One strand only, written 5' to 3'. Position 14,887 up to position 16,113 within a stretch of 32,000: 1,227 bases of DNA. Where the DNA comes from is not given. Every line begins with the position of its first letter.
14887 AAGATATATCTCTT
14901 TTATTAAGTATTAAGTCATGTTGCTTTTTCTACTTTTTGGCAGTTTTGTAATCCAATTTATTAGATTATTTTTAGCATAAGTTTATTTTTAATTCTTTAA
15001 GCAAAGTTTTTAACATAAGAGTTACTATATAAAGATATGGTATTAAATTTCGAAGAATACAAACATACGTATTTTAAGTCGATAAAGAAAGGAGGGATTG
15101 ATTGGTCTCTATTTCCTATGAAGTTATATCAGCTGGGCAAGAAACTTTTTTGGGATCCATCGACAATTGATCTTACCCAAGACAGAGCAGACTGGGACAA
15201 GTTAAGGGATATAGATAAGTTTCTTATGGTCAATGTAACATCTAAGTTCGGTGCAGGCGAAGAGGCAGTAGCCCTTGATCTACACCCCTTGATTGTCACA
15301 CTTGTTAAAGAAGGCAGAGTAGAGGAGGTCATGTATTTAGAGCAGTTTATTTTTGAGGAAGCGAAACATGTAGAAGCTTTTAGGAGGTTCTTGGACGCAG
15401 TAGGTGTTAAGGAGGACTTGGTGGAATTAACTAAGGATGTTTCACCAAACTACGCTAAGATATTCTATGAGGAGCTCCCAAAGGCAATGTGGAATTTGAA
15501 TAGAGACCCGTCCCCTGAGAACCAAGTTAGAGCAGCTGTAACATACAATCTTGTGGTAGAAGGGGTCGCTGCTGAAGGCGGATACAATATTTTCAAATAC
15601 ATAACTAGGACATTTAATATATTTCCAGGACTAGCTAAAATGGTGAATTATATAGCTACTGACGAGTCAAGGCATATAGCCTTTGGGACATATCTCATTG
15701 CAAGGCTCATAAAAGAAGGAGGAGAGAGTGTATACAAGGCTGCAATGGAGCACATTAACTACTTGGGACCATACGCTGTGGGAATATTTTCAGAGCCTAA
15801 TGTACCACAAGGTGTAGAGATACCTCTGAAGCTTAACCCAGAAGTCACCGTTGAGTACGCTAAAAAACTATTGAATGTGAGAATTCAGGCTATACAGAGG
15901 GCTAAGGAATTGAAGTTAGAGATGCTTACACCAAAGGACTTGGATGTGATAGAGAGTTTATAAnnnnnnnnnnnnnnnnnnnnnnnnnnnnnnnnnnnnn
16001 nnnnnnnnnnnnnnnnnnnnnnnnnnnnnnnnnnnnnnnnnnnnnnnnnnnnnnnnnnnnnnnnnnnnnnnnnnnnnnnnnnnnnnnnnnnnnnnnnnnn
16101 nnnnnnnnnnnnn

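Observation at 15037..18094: R2-like ligand-binding oxidase heads an operon with a degenerate ACAD and a thiolase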

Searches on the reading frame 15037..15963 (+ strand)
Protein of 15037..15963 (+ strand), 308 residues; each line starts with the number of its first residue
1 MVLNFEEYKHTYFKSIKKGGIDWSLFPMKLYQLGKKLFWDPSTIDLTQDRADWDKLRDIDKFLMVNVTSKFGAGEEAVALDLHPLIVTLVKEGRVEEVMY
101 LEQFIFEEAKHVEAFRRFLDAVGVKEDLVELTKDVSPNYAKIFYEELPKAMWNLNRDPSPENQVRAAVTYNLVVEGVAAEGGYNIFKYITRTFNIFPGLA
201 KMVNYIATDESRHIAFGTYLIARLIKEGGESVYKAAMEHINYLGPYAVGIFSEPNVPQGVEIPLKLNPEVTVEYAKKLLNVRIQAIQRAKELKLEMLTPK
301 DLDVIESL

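Call 3: search_protein_families(library=pfam, proteins=[window:15037-15963:+], max_evalue=0.01)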
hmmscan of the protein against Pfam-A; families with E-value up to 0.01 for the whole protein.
window:15037-15963:+ (308 aa): 3 families
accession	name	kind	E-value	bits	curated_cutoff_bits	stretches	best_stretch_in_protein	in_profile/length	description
PF00268.27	Ribonuc_red_sm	-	1e-20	74.7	33.6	1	29-236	14-218/281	Ribonucleotide reductase, small chain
PF02915.23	Rubrerythrin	-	1.2e-05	26.1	22.8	0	181-278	12-107/137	Rubrerythrin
PF04305.20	DUF455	-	0.00063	19.8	34.3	0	76-128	156-209/247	Protein of unknown function (DUF455)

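Call 4: search_protein_families(library=ncbifam, proteins=[window:15037-15963:+], max_evalue=0.01)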
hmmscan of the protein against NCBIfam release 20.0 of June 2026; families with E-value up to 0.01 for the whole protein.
window:15037-15963:+ (308 aa): 9 families
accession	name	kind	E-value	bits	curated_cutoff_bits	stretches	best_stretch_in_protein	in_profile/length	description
NF006198.0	PRK08326.1-1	subfamily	1.8e-182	605.4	274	1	1-308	1-308/308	R2-like ligand-binding oxidase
NF006199.0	PRK08326.1-2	equivalog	8.8e-82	274.7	286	1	9-296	13-297/324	R2-like ligand-binding oxidase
NF006200.0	PRK08326.1-3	equivalog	1.3e-79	267.8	194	1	10-292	15-308/321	R2-like ligand-binding oxidase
NF006201.0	PRK08326.1-4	equivalog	4.8e-68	229.5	346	1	10-290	3-281/313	R2-like ligand-binding oxidase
NF006202.0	PRK08326.1-5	equivalog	1.1e-67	228.4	315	1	10-298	3-287/297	R2-like ligand-binding oxidase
NF007186.0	PRK09614.1-5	equivalog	7.4e-19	67.9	237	1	28-241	23-227/328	ribonucleotide-diphosphate reductase subunit beta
NF007184.0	PRK09614.1-3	equivalog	9.5e-13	48.2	310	1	28-240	44-252/346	ribonucleotide-diphosphate reductase subunit beta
NF005550.0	PRK07209.1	equivalog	1.6e-12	47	309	1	31-289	77-341/383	ribonucleotide-diphosphate reductase subunit beta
NF006576.0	PRK09101.1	equivalog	2.8e-05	23.1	346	0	36-66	46-76/376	class Ia ribonucleoside-diphosphate reductase subunit beta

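Call 5: search_solved_structures(query=window:15037-15963:+, max_evalue=1, show_alignments=3)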
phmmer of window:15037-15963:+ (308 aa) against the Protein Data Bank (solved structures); distinct sequences matched with E-value up to 1: 66 (the best 60 are shown).
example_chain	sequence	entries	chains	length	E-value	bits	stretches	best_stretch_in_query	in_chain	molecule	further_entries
7qbk_A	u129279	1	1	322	1.8e-206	687.4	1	1-308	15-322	R2-like ligand-binding oxidase (homolog II) from Sulfolobus acidocaldarius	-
6qrz_A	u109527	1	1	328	5.6e-101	341.1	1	9-307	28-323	Ribonucleoside-diphosphate reductase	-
7qbp_A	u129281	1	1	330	1.7e-61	211.4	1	13-297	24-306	R2-like ligand binding oxidase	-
3ee4_A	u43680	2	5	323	1.6e-58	201.7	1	12-276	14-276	Probable ribonucleoside-diphosphate reductase | R2-LIKE LIGAND BINDING OXIDASE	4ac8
4hr0_A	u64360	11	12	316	5.5e-54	186.8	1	10-291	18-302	Ribonuleotide reductase small subunit | Ribonucleotide reductase small subunit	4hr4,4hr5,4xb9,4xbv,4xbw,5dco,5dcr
6f6f_A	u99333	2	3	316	7.5e-54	186.4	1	10-291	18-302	Ribonucleotide reductase small subunit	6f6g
6qjv_A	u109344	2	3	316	1.4e-53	185.5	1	10-291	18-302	Ribonucleotide reductase small subunit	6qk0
6f6h_A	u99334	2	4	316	1.4e-53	185.5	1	10-291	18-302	Ribonucleotide reductase small subunit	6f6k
6qk1_A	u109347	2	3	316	1.9e-53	185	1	10-291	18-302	Ribonucleotide reductase small subunit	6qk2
6f6l_A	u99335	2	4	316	1.9e-53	185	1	10-291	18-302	Ribonucleotide reductase small subunit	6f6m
6f6c_A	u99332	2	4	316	1.9e-53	185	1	10-291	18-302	Ribonucleotide reductase small subunit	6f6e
5omj_A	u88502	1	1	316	3.7e-53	184.1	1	10-291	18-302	Ribonucleotide reductase small subunit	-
6f65_A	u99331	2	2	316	3.8e-53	184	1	10-291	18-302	Ribonucleotide reductase small subunit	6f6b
6i90_A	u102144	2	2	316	1e-52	182.6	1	10-291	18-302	Ribonucleotide reductase small subunit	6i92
6i93_A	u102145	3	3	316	1.4e-52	182.2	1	10-291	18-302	Ribonucleotide reductase small subunit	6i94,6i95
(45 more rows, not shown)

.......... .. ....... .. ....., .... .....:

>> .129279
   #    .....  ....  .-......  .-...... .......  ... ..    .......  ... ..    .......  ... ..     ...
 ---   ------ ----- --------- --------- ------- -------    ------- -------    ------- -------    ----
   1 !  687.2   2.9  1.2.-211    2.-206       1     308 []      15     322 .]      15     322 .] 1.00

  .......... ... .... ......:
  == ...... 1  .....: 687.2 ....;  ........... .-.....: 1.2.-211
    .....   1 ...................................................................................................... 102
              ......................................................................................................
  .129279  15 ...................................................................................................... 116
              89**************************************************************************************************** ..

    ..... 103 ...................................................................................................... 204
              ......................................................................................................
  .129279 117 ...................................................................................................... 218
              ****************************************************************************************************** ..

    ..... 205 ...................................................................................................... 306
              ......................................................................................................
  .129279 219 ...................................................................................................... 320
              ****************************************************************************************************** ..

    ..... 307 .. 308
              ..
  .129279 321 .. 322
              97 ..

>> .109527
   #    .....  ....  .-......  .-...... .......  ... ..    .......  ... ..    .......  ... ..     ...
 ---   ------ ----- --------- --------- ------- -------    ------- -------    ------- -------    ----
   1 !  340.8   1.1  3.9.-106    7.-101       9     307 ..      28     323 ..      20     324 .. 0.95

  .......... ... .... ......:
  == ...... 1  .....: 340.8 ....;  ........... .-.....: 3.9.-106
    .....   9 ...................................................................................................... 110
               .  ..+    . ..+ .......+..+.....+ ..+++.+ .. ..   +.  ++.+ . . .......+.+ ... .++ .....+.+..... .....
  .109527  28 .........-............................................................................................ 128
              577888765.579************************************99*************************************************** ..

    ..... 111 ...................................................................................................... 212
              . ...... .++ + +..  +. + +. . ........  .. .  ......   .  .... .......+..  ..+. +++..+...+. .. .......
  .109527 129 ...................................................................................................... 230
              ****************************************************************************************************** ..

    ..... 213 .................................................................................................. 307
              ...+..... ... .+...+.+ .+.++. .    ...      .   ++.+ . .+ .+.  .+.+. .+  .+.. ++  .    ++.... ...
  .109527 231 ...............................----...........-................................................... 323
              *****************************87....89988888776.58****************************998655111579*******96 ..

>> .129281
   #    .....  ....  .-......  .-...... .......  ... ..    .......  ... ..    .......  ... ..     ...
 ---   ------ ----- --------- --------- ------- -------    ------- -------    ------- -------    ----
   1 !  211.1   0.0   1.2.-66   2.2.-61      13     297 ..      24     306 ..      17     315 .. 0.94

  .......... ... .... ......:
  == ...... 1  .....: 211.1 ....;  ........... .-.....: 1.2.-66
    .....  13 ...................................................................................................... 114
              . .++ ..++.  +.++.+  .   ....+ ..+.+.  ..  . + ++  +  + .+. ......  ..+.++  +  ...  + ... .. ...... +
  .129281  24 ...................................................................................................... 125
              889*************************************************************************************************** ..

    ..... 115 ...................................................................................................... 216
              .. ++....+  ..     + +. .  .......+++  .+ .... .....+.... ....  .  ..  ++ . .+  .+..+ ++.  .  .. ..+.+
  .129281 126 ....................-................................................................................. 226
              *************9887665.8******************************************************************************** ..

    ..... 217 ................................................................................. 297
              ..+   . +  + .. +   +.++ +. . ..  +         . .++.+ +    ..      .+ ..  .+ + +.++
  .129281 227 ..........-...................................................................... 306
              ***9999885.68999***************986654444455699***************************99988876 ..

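Call 31: find_homologous_proteins(query=window:15037-15963:+, max_evalue=1e-10)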
Query window:15037-15963:+ (308 aa): 1319 proteins with E <= 1e-10 among 2441 candidates; the best 120 are listed.
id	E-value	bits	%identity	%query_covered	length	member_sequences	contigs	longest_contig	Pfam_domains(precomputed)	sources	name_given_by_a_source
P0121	5.0e-202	688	100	100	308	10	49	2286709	PF02915.24,PF00268.28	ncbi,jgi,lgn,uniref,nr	ncbi:R2-like ligand-binding oxidase [Sulfolobus acidocaldarius]|uniref:Uncharacterized protein n=4 T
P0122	4.5e-162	557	78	100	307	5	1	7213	PF00268.28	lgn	-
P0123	2.5e-158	544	77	100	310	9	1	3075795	PF00268.28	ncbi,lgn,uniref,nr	ncbi:R2-like ligand-binding oxidase [Saccharolobus caldissimus]|uniref:Ribonucleoside-diphosphate re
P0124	7.0e-155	533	76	100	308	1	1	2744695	PF00268.28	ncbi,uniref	ncbi:R2-like ligand-binding oxidase [Sulfolobus tengchongensis]|uniref:R2-like ligand-binding oxidas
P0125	3.2e-152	524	76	100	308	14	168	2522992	PF00268.28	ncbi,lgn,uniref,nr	ncbi:R2-like ligand-binding oxidase [Saccharolobus islandicus]|uniref:Ribonucleotide reductase, beta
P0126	4.8e-152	524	76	100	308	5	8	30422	PF04305.21,PF00268.28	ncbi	ncbi:MAG: R2-like ligand-binding oxidase [Saccharolobus sp.]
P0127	1.5e-151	522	75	100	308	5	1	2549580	PF00268.28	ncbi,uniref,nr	ncbi:R2-like ligand-binding oxidase [Sulfolobus sp. E11-6]|uniref:R2-like ligand-binding oxidase n=1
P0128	7.1e-151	520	75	100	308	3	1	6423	PF00268.28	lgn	-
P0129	1.6e-96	341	54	97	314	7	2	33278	PF00268.28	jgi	-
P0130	1.9e-96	341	55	93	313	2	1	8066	PF00268.28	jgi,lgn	-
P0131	8.2e-94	332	53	94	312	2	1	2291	PF00268.28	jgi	-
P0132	1.9e-85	305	49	97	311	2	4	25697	PF00268.28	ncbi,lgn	ncbi:MAG: R2-like ligand-binding oxidase [Sulfolobaceae archaeon]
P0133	5.6e-84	300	50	98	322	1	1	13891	PF00268.28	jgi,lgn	jgi:ribonucleoside-diphosphate reductase beta chain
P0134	2.7e-75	272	47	92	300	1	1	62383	PF00268.28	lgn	-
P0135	3.1e-75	271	47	94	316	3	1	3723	PF00268.28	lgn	-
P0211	6.8e-63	231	46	90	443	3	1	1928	PF00268.28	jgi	-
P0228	1.6e-62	230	45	91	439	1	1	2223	PF00268.28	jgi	jgi:ribonucleoside-diphosphate reductase beta chain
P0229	1.6e-62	230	41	94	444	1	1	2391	PF00268.28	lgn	-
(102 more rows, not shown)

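Call 33: find_related_loci(query=A1, collection=genome_contigs, flank=7000)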
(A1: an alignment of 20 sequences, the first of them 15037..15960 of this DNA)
Query A1 (308 aa) in genome_contigs; peptide patterns used: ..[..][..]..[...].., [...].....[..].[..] (x = any residue, [..] = any of these).
600 stretches matched a pattern (row limit reached: there are more); 369 encode a relative of the query (tblastn E <= 1e-3); the best 80 are kept; 80 distinct loci.
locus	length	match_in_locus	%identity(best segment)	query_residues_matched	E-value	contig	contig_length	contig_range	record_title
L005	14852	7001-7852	47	10-297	3e-82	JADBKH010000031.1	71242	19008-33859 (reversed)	MAG: Bacillota bacterium isolate Bu12 bin.12_contig31, whole genome shotgun sequence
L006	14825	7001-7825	47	13-290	3e-74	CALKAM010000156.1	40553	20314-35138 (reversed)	MAG TPA_asm: uncultured Planifilum sp. isolate SRR6713629_bin.89_CONCOCT_v1.1_MAG genome assembly, contig: ERZ794981.385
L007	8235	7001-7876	43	10-297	2e-73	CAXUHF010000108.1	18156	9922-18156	MAG TPA_asm: uncultured Ktedonobacteraceae bacterium isolate public_SRR14722078_metawrap_bin.4 genome assembly, contig:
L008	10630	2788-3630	43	13-295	4e-73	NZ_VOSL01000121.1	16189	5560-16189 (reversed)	Lujinxingia vulgaris strain TMQ2 C1195, whole genome shotgun sequence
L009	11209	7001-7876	42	10-297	2e-72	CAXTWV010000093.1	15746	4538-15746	MAG TPA_asm: uncultured Ktedonobacteraceae bacterium isolate public_SRR14722087_metawrap_bin.1 genome assembly, contig:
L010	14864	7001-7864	45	10-297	7e-72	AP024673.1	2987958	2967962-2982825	MAG: Fimbriimonadales bacterium KatS3mg018 DNA, complete genome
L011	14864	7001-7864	45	10-297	1e-71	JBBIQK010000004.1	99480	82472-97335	MAG: Armatimonadota bacterium isolate CYS170214_bin_324 NODE_164_length_99480_cov_112.388, whole genome shotgun sequence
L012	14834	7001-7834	42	13-290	2e-71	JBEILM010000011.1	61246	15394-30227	MAG: Gemmatimonas sp. isolate Sample-104-S78-bin-3 Sample_104_S78-bin_3-k141_328295, whole genome shotgun sequence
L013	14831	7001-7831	44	13-289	3e-71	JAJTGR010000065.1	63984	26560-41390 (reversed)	MAG: Gemmatimonadetes bacterium isolate CoA2_M2 k141_606755, whole genome shotgun sequence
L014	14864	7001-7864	45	10-297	4e-71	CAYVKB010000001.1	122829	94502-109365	MAG TPA_asm: uncultured Fimbriimonadales bacterium isolate binchicken_co40_70 genome assembly, contig: NODE_181_length_1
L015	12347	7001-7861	41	10-297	2e-70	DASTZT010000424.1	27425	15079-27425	MAG TPA_asm: Ktedonobacteraceae bacterium isolate SMAG_U2476 k141_658643, whole genome shotgun sequence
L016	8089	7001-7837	43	13-291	2e-70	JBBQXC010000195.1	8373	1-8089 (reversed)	MAG: Gemmatimonadales bacterium isolate Co_metawrap_2092 Cmw_2092_k141_10754194_length_8373_cov_9.9945, whole genome sho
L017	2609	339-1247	40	2-304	7e-71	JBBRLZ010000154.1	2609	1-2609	MAG: Gemmatimonadales bacterium isolate La1_maxbin2.450 LA1C_X2.450_k141_1197569L_2609_cov_31.2589, whole genome shotgun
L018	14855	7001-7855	44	13-295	1e-69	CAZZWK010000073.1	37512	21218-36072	MAG: uncultured Dictyobacter sp. isolate Brown_AE.bin.11 genome assembly, contig: NODE_181_length_37512_cov_12.833115, w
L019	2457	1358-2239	40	10-297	6e-71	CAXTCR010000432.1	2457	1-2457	MAG TPA_asm: uncultured Ktedonobacteraceae bacterium isolate public_SRR1531569_metawrap_bin.4 genome assembly, contig: p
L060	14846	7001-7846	43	20-306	4e-66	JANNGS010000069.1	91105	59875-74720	MAG: Thermoanaerobaculia bacterium isolate SOY_6_C_metabat_392 SOY_6_C_k141_1952070, whole genome shotgun sequence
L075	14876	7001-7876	41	11-298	1e-64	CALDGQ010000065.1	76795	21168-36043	MAG: uncultured Saprospiraceae bacterium isolate H3_Bin_Bin_230_1 genome assembly, contig: c_000002455143, whole genome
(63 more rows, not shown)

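Call 47: find_encoding_contigs(protein=P0129, flank=8000, max_places=2)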
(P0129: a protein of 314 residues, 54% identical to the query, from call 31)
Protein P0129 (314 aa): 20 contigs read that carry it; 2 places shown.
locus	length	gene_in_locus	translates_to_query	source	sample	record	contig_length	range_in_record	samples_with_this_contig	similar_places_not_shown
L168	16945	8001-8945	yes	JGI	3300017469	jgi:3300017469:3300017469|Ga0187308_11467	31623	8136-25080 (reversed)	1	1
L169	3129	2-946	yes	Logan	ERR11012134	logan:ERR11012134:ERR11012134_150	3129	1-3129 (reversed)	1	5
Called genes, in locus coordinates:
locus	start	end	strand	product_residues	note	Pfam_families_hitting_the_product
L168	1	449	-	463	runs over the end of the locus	PF00324:AA_permease, PF13520:AA_permease_2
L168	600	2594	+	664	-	PF02727:Cu_amine_oxidN2 (weak), PF02728:Cu_amine_oxidN3, PF01179:Cu_amine_oxid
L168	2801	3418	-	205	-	PF04545:Sigma70_r4 (weak), PF04967:HTH_10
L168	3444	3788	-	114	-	PF04343:DUF488, PF22751:DUF488-N3a, PF22752:DUF488-N3i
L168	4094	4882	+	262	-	PF01263:Aldose_epim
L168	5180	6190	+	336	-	PF02080:TrkA_C (faint), PF02254:TrkA_N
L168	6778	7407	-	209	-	PF04909:Amidohydro_2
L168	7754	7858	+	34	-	-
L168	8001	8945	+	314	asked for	PF00268:Ribonuc_red_sm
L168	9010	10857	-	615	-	PF13520:AA_permease_2, PF00324:AA_permease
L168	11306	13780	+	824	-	PF01274:MS_TIM-barrel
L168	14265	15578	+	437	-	PF00463:ICL, PF13714:PEP_mutase, PF00463:ICL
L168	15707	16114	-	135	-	PF01850:PIN (weak)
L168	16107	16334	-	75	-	PF04014:MazE_antitoxin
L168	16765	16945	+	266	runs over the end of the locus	-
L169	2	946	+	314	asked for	PF00268:Ribonuc_red_sm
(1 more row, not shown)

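Call 48: find_encoding_contigs(protein=P0132, flank=8000, max_places=1)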
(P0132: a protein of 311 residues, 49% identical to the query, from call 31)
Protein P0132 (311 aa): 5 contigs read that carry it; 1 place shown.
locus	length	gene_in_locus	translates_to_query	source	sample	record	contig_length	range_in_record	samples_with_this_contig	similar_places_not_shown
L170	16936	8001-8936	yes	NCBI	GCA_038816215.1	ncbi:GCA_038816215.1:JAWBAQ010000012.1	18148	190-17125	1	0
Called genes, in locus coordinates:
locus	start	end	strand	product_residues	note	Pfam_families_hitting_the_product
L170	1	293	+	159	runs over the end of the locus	PF07282:Cas12f1-like_TNB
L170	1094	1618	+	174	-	-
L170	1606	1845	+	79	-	-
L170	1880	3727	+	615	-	-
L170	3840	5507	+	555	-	PF00501:AMP-binding, PF13193:AMP-binding_C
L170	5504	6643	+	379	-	PF22691:Thiolase_C_1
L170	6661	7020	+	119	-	PF12172:zf-ChsH2, PF01796:OB_ChsH2_C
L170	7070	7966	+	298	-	PF00441:Acyl-CoA_dh_1, PF08028:Acyl-CoA_dh_2 (weak)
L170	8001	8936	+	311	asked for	PF00268:Ribonuc_red_sm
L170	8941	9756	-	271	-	-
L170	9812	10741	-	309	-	PF00135:COesterase, PF20434:BD-FAE, PF07859:Abhydrolase_3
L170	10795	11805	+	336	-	PF08240:ADH_N, PF00107:ADH_zinc_N, PF13602:ADH_zinc_N_2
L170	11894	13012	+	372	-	PF02771:Acyl-CoA_dh_N, PF02770:Acyl-CoA_dh_M, PF00441:Acyl-CoA_dh_1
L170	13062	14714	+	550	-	PF00501:AMP-binding, PF13193:AMP-binding_C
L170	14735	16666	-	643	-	PF01210:NAD_Gly3P_dh_N (weak), PF02737:3HCDH_N, PF03446:NAD_binding_2 (faint), PF00725:3HCDH, PF00378:ECH_1, PF16113:ECH_2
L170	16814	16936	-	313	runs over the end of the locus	PF03283:PAE (weak)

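Call 49: find_encoding_contigs(protein=P0124, flank=9000, max_places=1)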
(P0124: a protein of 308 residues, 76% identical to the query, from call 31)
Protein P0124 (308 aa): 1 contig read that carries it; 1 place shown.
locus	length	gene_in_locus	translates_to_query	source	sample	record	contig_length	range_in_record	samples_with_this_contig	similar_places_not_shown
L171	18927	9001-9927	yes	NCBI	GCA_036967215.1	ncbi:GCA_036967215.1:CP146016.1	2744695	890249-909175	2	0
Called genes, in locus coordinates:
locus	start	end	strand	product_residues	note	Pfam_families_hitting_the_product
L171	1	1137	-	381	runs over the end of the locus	PF00108:Thiolase_N (weak), PF02803:Thiolase_C (faint), PF22691:Thiolase_C_1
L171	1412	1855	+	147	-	-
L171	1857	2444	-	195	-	PF00440:TetR_N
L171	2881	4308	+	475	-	PF00083:Sugar_tr, PF07690:MFS_1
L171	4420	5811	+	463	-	PF11794:HpaB_N, PF03241:HpaB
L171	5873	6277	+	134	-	PF11485:STK_08120-like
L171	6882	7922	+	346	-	PF08240:ADH_N, PF01262:AlaDh_PNT_C (faint), PF00107:ADH_zinc_N, PF13602:ADH_zinc_N_2 (weak)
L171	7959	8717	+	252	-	PF00106:adh_short, PF08659:KR, PF13561:adh_short_C2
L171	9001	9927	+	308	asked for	PF00268:Ribonuc_red_sm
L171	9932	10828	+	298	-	PF00441:Acyl-CoA_dh_1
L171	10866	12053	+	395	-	PF00108:Thiolase_N, PF00109:ketoacyl-synt (faint), PF22691:Thiolase_C_1 (faint), PF02803:Thiolase_C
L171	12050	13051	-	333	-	PF08240:ADH_N, PF18306:LDcluster4 (faint), PF00107:ADH_zinc_N, PF13602:ADH_zinc_N_2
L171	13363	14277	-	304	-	PF00135:COesterase, PF20434:BD-FAE, PF07859:Abhydrolase_3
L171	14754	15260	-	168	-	-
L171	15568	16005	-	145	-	-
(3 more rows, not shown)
